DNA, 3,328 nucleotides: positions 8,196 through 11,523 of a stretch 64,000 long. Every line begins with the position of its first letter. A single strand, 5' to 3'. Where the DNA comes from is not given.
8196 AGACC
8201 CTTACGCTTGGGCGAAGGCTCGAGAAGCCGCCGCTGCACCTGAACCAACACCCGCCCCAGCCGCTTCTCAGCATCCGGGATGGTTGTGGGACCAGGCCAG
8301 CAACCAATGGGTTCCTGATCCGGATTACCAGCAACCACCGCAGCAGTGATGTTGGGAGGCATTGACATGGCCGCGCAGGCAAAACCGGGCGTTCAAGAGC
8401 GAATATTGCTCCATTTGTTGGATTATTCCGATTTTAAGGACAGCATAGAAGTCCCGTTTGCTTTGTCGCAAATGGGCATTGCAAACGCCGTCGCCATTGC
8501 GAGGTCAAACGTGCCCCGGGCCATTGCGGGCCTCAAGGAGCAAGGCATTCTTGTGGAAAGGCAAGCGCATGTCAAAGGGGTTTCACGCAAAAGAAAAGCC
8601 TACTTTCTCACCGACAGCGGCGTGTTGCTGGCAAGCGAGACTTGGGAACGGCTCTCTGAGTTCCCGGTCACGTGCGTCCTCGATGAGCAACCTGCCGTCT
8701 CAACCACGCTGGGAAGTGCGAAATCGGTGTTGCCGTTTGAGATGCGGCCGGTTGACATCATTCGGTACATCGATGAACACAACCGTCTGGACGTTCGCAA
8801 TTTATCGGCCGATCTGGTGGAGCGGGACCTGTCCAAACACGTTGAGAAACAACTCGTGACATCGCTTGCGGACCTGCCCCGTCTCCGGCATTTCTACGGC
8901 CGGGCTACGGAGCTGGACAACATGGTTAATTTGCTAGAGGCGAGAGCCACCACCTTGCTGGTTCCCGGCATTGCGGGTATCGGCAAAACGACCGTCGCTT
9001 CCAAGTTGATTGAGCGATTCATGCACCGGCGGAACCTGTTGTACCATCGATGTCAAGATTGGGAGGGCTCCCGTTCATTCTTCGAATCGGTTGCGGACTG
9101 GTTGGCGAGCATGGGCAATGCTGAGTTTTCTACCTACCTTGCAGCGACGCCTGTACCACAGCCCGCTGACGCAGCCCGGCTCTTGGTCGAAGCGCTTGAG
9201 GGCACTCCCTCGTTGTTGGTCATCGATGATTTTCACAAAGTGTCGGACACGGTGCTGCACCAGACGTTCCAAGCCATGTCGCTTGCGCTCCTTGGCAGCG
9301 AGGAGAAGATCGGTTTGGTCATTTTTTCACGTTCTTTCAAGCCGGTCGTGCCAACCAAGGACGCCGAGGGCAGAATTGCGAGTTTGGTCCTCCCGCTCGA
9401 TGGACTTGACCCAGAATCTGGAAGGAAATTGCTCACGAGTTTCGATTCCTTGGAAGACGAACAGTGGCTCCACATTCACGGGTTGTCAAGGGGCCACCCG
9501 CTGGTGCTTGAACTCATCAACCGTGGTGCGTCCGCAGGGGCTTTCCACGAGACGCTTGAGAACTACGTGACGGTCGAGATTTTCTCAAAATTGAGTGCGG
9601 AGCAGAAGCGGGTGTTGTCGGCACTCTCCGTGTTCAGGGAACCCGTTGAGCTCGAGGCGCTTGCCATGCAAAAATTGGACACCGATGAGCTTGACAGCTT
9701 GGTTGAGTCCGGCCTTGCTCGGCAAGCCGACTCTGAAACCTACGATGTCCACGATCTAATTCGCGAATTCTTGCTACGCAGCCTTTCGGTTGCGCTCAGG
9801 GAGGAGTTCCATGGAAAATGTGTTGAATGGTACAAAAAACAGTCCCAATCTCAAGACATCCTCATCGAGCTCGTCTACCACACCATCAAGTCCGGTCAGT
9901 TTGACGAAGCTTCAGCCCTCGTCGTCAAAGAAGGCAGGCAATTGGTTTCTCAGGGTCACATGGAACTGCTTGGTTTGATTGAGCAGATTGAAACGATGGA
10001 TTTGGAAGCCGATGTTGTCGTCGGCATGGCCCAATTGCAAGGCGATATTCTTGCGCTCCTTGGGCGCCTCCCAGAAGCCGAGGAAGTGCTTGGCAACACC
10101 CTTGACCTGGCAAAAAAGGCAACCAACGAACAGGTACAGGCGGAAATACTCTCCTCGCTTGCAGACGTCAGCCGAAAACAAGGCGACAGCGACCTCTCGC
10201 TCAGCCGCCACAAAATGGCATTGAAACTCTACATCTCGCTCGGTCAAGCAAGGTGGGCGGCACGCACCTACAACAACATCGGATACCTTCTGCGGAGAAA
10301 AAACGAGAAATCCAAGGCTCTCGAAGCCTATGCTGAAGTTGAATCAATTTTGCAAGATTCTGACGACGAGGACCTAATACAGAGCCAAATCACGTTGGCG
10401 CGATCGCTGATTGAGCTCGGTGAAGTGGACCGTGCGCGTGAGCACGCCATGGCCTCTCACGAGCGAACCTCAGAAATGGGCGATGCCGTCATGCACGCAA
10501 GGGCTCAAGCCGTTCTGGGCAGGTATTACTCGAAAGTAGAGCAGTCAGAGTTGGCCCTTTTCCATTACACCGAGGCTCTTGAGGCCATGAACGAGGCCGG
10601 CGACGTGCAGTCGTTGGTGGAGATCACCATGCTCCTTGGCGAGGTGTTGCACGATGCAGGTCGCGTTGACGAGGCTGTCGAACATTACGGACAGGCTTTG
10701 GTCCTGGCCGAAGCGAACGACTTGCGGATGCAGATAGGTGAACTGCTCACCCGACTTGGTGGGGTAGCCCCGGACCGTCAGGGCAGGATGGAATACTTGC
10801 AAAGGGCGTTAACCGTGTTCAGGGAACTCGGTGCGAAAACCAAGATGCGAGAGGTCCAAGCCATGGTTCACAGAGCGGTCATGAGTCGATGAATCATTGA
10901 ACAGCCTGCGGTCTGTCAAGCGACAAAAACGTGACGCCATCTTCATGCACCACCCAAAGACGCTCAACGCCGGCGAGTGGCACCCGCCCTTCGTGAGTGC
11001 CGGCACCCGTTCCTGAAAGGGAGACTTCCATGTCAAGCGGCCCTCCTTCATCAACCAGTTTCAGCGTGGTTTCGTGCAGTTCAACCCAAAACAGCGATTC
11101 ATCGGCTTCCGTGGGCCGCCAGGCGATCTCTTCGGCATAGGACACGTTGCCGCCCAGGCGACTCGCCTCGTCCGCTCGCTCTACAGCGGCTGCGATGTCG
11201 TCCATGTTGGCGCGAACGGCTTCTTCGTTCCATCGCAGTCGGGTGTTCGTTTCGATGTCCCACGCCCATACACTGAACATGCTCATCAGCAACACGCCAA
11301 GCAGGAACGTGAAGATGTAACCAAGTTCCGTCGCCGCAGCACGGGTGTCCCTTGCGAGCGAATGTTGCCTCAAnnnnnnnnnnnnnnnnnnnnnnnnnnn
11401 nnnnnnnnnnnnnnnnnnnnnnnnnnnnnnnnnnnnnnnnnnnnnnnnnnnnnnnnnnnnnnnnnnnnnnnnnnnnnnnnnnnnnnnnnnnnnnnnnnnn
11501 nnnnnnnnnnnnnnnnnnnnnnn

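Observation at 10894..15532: Orphan minor-pilin-like cassette (three class-III-signal-peptide proteins + 560-aa beta protein) preceded by a YycJ-like MBL hydrolase, without any pilus ATPase or platform gene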

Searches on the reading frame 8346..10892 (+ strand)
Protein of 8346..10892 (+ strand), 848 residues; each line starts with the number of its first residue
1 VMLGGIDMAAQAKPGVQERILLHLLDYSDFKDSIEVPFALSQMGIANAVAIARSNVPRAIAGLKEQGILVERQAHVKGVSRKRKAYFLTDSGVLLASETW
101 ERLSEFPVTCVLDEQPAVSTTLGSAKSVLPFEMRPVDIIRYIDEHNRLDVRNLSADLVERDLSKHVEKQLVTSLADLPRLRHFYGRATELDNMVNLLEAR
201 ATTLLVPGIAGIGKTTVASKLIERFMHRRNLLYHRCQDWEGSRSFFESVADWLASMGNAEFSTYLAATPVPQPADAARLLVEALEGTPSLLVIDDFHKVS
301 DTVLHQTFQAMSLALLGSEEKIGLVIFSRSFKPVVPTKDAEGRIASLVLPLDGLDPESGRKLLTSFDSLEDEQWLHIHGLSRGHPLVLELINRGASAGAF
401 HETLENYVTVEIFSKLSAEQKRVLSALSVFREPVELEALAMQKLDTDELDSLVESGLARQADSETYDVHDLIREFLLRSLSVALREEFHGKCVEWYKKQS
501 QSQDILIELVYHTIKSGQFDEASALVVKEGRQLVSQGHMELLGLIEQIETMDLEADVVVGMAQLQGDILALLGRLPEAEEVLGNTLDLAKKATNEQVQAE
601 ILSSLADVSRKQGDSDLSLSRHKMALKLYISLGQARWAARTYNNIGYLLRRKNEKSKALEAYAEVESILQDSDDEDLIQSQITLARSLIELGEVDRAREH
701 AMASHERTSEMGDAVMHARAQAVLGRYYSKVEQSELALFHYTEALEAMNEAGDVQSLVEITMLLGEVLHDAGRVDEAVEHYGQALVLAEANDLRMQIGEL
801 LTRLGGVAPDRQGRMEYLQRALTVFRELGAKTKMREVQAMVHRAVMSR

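Call 3: search_protein_families(library=pfam, proteins=[window:8346-10892:+], max_evalue=1)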
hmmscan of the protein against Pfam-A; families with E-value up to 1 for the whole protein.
window:8346-10892:+ (848 aa): 35 families (the best 25 are shown)
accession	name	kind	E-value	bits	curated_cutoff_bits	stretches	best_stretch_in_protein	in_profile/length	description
PF13424.12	TPR_12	-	2.4e-22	79.4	30.1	4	599-670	3-76/77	Tetratricopeptide repeat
PF07719.23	TPR_2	-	1.7e-11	43.7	27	2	762-790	5-33/34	Tetratricopeptide repeat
PF00515.34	TPR_1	-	1e-09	38.2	27.8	2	639-664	1-26/34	Tetratricopeptide repeat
PF13191.12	AAA_16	-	7.8e-09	36.7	32.6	1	183-306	2-151/167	AAA ATPase domain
PF13181.12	TPR_8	-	8.8e-08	32.2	25.7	1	639-665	1-27/34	Tetratricopeptide repeat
PF14938.12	SNAP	-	3.3e-07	30.5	25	2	581-673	57-149/282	Soluble NSF attachment protein, SNAP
PF13401.12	AAA_22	-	4.5e-07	30.7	27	1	201-307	5-104/130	AAA domain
PF17874.7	TPR_MalT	-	6.7e-07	29.3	45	2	685-795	8-117/336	MalT-like TPR region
PF13176.12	TPR_7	-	1.2e-06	28.6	27.9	1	763-791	4-32/36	Tetratricopeptide repeat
PF13374.12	TPR_10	-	7.9e-06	26.2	27.5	1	764-789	8-33/42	Tetratricopeptide repeat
PF07721.20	TPR_4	-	8.2e-06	26.4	27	2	762-781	5-24/26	Tetratricopeptide repeat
PF14559.12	TPR_19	-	3.2e-05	24.6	25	0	660-699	9-46/68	Tetratricopeptide repeat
PF25068.1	ARM_TT21_4th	-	0.00014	22.6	30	1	491-626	17-153/153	Tetratricopeptide repeat protein 21 forth ARM domain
PF25201.1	nSTAND6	-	0.00014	22.3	27.7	1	184-253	2-71/148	Novel STAND NTPase 6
PF13545.12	HTH_Crp_2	-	0.0002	21.7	27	1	19-73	2-56/70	Crp-like helix-turn-helix domain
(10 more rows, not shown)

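Call 4: search_protein_families(library=ncbifam, proteins=[window:8346-10892:+], max_evalue=1)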
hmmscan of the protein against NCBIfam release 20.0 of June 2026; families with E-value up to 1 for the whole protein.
window:8346-10892:+ (848 aa): 16 families
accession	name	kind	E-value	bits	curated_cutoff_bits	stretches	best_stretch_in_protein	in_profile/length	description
NF003420.0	PRK04841.1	equivalog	1.4e-12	46.5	537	3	563-784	577-800/903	HTH-type transcriptional regulator MalT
NF053617.1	SARPRegAfsRStmc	equivalog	1.6e-10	39.6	1430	1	565-754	782-972/986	SARP-family global regulator AfsR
NF041717.1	HaaA_phane_TPR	equivalog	3.7e-10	38.6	1125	2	568-747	681-861/882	cyclophane-containing RiPP biosynthesis TPR protein HaaT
NF053520.1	HK_Porph_FimS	equivalog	1.2e-06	27.1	600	1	573-789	98-315/618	sensor histidine kinase FimS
NF040959.1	MamA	equivalog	1.4e-06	27.9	200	1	638-788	36-169/204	magnetosome protein MamA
NF052312.1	T9SS_PorW_SprE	equivalog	1.3e-05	24.1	250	1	573-794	155-364/716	type IX secretion system periplasmic lipoprotein PorW/SprE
NF053720.1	NsdA_fam_reg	subfamily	2.6e-05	23.9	75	2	759-842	202-284/432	NsdA family TPR-like regulatory protein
NF053779.1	BT3442_fam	equivalog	3.4e-05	22.8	940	1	722-817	66-161/563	BT3442 family protein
NF047507.1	TPR_BatC_Lepto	exception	0.0048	16.4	175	1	687-748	67-126/214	TPR repeat-containing protein BatC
NF006799.0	PRK09302.1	equivalog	0.019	13.6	408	1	188-229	260-301/515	circadian clock protein KaiC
TIGR02521.1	type_IV_pilW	equivalog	0.03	13.8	154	1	669-754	22-101/234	type IV pilus biogenesis/stability protein PilW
TIGR00064.1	ftsY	equivalog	0.047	12.9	260.7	1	186-227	64-105/279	signal recognition particle-docking protein FtsY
NF005115.0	PRK06547.1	equivalog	0.067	12.6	173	1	196-227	10-41/172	hypothetical protein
TIGR00122.1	birA_repr_reg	equivalog_domain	0.098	12.6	70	0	45-73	19-47/69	biotin operon repressor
TIGR04176.1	MarR_EPS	equivalog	0.11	12.5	88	0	39-93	18-71/105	MarR family EPS-associated transcriptional regulator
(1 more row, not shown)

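Call 84: search_protein_families(library=padloc, proteins=[window:8346-10892:+], max_evalue=0.01)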
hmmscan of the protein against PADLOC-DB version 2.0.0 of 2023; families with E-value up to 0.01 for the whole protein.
window:8346-10892:+ (848 aa): 2 families
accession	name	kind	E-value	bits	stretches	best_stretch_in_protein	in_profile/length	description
PDLC01169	TPR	-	1.4e-07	29.1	1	723-832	114-225/252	TPR repeats containing protein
PDLC05079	PDC-S73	-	7.5e-06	23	1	160-238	151-228/752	-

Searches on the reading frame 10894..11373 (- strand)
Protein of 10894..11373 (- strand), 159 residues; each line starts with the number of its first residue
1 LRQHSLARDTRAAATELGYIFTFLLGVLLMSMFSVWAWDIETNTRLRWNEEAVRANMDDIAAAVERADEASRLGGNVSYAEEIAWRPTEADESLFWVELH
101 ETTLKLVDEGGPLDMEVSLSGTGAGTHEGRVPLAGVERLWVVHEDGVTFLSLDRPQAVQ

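Call 3: search_protein_families(library=pfam, proteins=[window:10894-11373:-], max_evalue=1)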
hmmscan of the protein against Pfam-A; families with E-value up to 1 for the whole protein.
window:10894-11373:- (159 aa): 2 families
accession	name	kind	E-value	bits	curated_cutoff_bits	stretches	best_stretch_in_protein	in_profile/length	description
PF12229.13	PG_binding_4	-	0.0039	17.8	22.1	1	29-68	34-72/117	Putative peptidoglycan binding domain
PF23928.1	DUF7266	-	0.033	14.4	27.6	1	9-120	2-111/145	Family of unknown function (DUF7266)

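Call 4: search_protein_families(library=ncbifam, proteins=[window:10894-11373:-], max_evalue=1)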
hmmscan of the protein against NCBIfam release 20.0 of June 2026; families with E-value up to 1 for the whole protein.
window:10894-11373:- (159 aa): 1 family
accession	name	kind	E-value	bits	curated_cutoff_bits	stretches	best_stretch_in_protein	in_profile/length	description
TIGR00794.1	kup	equivalog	0.15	10.5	539.6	1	18-76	448-503/688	potassium uptake protein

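Call 84: search_protein_families(library=padloc, proteins=[window:10894-11373:-], max_evalue=0.01)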
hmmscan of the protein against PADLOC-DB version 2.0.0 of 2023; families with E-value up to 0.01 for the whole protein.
window:10894-11373:- (159 aa): 0 families
